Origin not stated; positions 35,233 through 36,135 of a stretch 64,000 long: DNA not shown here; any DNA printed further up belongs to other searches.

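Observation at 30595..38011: Higher-GC island encoding an NAD+/ADP-ribose metabolism module (NAMPT, nucleotidyltransferase, ADP-ribosylglycohydrolase and partners)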

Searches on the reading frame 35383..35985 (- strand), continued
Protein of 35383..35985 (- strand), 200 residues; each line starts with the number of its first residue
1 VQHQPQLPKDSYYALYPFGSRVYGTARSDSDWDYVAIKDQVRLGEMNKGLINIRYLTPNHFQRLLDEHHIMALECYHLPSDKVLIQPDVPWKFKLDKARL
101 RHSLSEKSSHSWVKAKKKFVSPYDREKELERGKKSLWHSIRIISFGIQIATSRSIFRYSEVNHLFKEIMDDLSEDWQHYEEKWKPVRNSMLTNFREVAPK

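Call 66: search_protein_families(library=padloc, proteins=[window:35383-35985:-], max_evalue=0.01)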
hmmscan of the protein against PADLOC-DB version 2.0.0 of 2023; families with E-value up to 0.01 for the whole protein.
window:35383-35985:- (200 aa): 0 families

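Call 89: search_protein_representatives(alignment_id=A2)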
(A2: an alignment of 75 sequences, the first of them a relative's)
Query: 75 sequences, 204 profile positions. Proteins with E-value up to 0.001 (for the whole library): 2078; up to 1e-10: 1255; up to 1e-30: 538. The best 150 are listed.
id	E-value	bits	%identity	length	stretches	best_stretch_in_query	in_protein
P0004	2.1e-79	282.2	-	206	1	12-204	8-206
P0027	1.4e-78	279.5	-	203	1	11-203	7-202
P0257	5.2e-76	271.1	-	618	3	55-203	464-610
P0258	1.5e-74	266.3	-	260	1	7-203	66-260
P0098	4.5e-74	264.8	-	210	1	3-204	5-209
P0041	7.0e-72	257.7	-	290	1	15-204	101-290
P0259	3.5e-71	255.4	-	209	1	4-203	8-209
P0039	4.6e-70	251.7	-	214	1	10-204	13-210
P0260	1.3e-69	250.3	-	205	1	13-203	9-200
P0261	4.6e-68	245.2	-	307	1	3-203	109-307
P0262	6.0e-68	244.8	-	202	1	4-203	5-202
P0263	1.8e-67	243.2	-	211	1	5-203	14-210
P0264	2.3e-67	242.9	-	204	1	2-203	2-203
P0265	2.5e-67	242.8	-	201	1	15-204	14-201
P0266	3.6e-67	242.3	-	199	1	5-203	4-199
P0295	2.6e-61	223.1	-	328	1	11-203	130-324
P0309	3.6e-59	216.2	-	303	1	16-203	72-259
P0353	1.4e-55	204.4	-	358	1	11-204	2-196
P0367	3.1e-54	200.0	-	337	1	12-203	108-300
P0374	2.4e-53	197.1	-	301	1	12-203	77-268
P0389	7.7e-53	195.5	-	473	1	15-200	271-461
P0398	2.4e-52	193.9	-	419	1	12-203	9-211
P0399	2.9e-52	193.6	-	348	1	12-203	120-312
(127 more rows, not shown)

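Call 90: search_protein_families(library=pfam, proteins=[P0257, P0389, P0398, P0353, P0399, P0367, P0295, P0261, P0374, P0309], max_evalue=0.01)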
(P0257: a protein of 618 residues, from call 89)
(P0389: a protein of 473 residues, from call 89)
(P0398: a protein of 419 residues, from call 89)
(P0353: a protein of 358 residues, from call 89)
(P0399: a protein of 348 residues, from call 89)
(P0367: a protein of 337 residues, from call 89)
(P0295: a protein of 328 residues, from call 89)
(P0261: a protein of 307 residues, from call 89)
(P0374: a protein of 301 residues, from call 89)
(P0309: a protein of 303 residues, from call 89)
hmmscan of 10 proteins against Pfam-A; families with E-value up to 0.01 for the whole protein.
P0257 (618 aa): 4 families
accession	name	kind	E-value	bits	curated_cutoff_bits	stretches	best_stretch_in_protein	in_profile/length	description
PF01909.29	NTP_transf_2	-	2.1e-10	41.3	21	2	398-427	14-43/93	Nucleotidyltransferase domain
PF18765.7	Polbeta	-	1.3e-09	38.5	26.9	1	397-428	12-42/93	Polymerase beta, Nucleotidyltransferase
PF10127.15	RlaP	-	2e-06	28.2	23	0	404-554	26-158/249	RNA repair pathway DNA polymerase beta family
PF22600.2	MTPAP-like_central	-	0.00017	22.1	27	0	397-426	38-67/139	Poly(A) RNA polymerase, mitochondrial-like, central palm domain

P0389 (473 aa): 2 families
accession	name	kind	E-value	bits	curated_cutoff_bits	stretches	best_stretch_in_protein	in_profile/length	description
PF01909.29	NTP_transf_2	-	1e-06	29.5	21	1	273-337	14-72/93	Nucleotidyltransferase domain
PF18765.7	Polbeta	-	1.6e-05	25.4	26.9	1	272-306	12-46/93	Polymerase beta, Nucleotidyltransferase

P0398 (419 aa): 3 families
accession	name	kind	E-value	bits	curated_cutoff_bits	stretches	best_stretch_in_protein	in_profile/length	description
PF09424.15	YqeY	-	7.3e-11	42.8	27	1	312-416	36-142/143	Yqey-like protein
PF18765.7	Polbeta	-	3.6e-05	24.3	26.9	1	11-70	10-70/93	Polymerase beta, Nucleotidyltransferase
PF01909.29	NTP_transf_2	-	0.00023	21.9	21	1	18-43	18-43/93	Nucleotidyltransferase domain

P0353 (358 aa): 2 families
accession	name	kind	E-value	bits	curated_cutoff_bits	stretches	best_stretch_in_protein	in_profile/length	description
PF01909.29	NTP_transf_2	-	0.00013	22.7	21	1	10-82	16-92/93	Nucleotidyltransferase domain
PF18765.7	Polbeta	-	0.0037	17.8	26.9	1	5-66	10-69/93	Polymerase beta, Nucleotidyltransferase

P0399 (348 aa): 2 families
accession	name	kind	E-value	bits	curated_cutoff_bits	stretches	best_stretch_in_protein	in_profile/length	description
PF18765.7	Polbeta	-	3.6e-05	24.3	26.9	1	116-206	3-90/93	Polymerase beta, Nucleotidyltransferase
PF01909.29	NTP_transf_2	-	0.00079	20.2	21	1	121-167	9-47/93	Nucleotidyltransferase domain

P0367 (337 aa): 3 families
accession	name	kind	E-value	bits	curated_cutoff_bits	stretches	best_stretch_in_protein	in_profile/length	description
PF01909.29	NTP_transf_2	-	1.9e-07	31.8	21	1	106-184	6-90/93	Nucleotidyltransferase domain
PF18765.7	Polbeta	-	6.1e-07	30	26.9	1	103-171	2-70/93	Polymerase beta, Nucleotidyltransferase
PF22600.2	MTPAP-like_central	-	0.00048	20.7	27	1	95-182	20-108/139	Poly(A) RNA polymerase, mitochondrial-like, central palm domain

P0295 (328 aa): 3 families
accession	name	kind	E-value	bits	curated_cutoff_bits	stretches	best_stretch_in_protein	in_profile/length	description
PF01909.29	NTP_transf_2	-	1.5e-06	28.9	21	1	134-211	11-84/93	Nucleotidyltransferase domain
PF18765.7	Polbeta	-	1.8e-06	28.5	26.9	1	133-180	10-58/93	Polymerase beta, Nucleotidyltransferase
PF10127.15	RlaP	-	0.00095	19.4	23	1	142-280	26-170/249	RNA repair pathway DNA polymerase beta family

P0261 (307 aa): 2 families
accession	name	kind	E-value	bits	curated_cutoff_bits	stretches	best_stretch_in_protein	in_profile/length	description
PF18765.7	Polbeta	-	1.3e-05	25.7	26.9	1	118-159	7-51/93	Polymerase beta, Nucleotidyltransferase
PF01909.29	NTP_transf_2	-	1.5e-05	25.7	21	1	116-195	6-72/93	Nucleotidyltransferase domain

P0374 (301 aa): 2 families
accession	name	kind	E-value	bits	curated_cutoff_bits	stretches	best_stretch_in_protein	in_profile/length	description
PF18765.7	Polbeta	-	0.00049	20.7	26.9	1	76-137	7-70/93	Polymerase beta, Nucleotidyltransferase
PF01909.29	NTP_transf_2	-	0.0032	18.3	21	1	83-156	15-88/93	Nucleotidyltransferase domain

P0309 (303 aa): 1 family
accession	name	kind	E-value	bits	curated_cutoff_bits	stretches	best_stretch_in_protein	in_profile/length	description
PF01909.29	NTP_transf_2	-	0.0033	18.2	21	1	77-117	18-63/93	Nucleotidyltransferase domain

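Call 93: search_protein_families(library=pfam, alignment_id=A2, max_evalue=0.05)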
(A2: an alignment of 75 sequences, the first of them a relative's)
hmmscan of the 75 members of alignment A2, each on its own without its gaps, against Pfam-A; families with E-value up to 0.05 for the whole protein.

A. member 1, P0001 (200 aa): 2 families
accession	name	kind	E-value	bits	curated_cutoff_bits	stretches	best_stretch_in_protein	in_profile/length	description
PF01909.29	NTP_transf_2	-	0.0093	16.8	21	1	14-57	16-61/93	Nucleotidyltransferase domain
PF18765.7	Polbeta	-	0.011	16.3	26.9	1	14-44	15-46/93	Polymerase beta, Nucleotidyltransferase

B. families by the number of members that match (of 75 scanned): 13 families
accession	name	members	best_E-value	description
PF18765.7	Polbeta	70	9e-09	Polymerase beta, Nucleotidyltransferase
PF01909.29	NTP_transf_2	70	1.3e-08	Nucleotidyltransferase domain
PF22600.2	MTPAP-like_central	34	0.00016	Poly(A) RNA polymerase, mitochondrial-like, central palm domain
PF10127.15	RlaP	16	0.00011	RNA repair pathway DNA polymerase beta family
PF04439.18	Adenyl_transf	3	0.0072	Streptomycin adenylyltransferase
PF23942.1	DUF7277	1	0.0092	Domain of unknown function (DUF7277)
PF21394.3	Beta-ketacyl_N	1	0.016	Beta-ketoacyl synthase-like, N-terminal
PF16142.10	DUF4850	1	0.019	Domain of unknown function (DUF4850)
PF07952.17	Toxin_trans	1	0.027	Clostridium neurotoxin, Translocation domain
PF23228.1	zf_PCFS4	1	0.031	PCFS4 zinc finger domain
PF05264.16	CfAFP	1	0.034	Choristoneura fumiferana antifreeze protein (CfAFP)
PF22714.1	SNaCT8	1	0.039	Short NACHT-associated C-Terminal domain, family 8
PF10949.13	DUF2777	1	0.045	Protein of unknown function (DUF2777)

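Call 112: search_solved_structures(query=A5, max_evalue=10, show_alignments=3)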
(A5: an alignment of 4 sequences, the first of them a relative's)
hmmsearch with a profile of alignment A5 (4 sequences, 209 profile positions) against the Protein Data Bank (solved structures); distinct sequences matched with E-value up to 10: 16.
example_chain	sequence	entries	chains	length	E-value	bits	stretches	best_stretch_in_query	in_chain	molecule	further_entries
3nba_A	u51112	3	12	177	0.15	14.8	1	41-98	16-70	Phosphopantetheine adenylyltransferase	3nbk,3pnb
5jbn_A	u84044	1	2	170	0.23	14.1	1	50-101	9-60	Phosphopantetheine adenylyltransferase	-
1b6t_A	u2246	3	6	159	0.24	14.1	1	50-101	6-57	PROTEIN (PHOSPHOPANTETHEINE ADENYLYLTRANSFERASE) | PHOSPHOPANTETHEINE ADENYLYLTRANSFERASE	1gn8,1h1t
6cck_A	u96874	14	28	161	0.25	14.1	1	50-101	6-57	Phosphopantetheine adenylyltransferase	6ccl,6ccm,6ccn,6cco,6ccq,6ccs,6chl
6b7a_A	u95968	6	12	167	0.26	14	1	50-101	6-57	Phosphopantetheine adenylyltransferase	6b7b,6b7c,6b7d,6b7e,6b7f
1qjc_A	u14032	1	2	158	0.26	14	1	50-101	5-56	PHOSPHOPANTETHEINE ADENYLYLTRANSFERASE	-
6g6v_A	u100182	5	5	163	0.33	13.7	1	49-98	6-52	Phosphopantetheine adenylyltransferase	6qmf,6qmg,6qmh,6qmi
3k9w_A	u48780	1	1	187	0.37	13.5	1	40-94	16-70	Phosphopantetheine adenylyltransferase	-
1tfu_A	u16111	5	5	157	0.46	13.2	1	50-98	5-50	Phosphopantetheine adenylyltransferase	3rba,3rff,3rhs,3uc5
3lcj_A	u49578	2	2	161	0.49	13.1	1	50-98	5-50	Phosphopantetheine adenylyltransferase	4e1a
4r0n_A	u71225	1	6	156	0.54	12.9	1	50-98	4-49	Phosphopantetheine adenylyltransferase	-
5m72_A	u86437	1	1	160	0.71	12.6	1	43-126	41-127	Signal recognition particle subunit SRP72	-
5o06_A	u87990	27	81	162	0.91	12.2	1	49-97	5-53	Phosphopantetheine adenylyltransferase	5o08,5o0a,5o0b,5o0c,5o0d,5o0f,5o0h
3pxu_A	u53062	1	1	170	1.2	11.9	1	45-94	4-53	Phosphopantetheine adenylyltransferase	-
9xwq_A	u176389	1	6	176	1.2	11.8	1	43-67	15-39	Phosphopantetheine adenylyltransferase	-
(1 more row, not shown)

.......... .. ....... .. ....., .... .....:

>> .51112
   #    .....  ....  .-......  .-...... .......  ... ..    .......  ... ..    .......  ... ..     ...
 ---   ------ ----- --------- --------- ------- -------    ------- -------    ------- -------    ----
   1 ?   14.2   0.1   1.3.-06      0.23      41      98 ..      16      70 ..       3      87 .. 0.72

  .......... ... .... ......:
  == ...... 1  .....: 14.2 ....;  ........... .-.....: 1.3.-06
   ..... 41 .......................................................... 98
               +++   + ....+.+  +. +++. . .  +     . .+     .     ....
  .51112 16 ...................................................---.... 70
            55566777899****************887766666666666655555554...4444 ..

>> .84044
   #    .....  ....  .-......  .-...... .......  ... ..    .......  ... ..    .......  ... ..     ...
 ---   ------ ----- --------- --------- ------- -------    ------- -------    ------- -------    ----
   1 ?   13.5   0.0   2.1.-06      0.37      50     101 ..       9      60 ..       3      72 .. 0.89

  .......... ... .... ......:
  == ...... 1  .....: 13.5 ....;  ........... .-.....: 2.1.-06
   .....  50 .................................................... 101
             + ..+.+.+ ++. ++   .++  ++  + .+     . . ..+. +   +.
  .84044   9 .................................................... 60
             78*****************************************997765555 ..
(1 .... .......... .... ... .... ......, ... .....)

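Call 113: search_protein_families(library=pfam, alignment_id=A5, max_evalue=0.1)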
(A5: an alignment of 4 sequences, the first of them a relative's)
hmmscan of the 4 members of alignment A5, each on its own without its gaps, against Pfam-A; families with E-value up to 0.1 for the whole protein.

A. member 1, L004:13264-13896:+ (210 aa): 0 families

B. families by the number of members that match (of 4 scanned): 2 families
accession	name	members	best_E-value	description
PF01467.32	CTP_transf_like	3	2.7e-06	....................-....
PF00886.24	Ribosomal_S16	1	0.099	Ribosomal protein S16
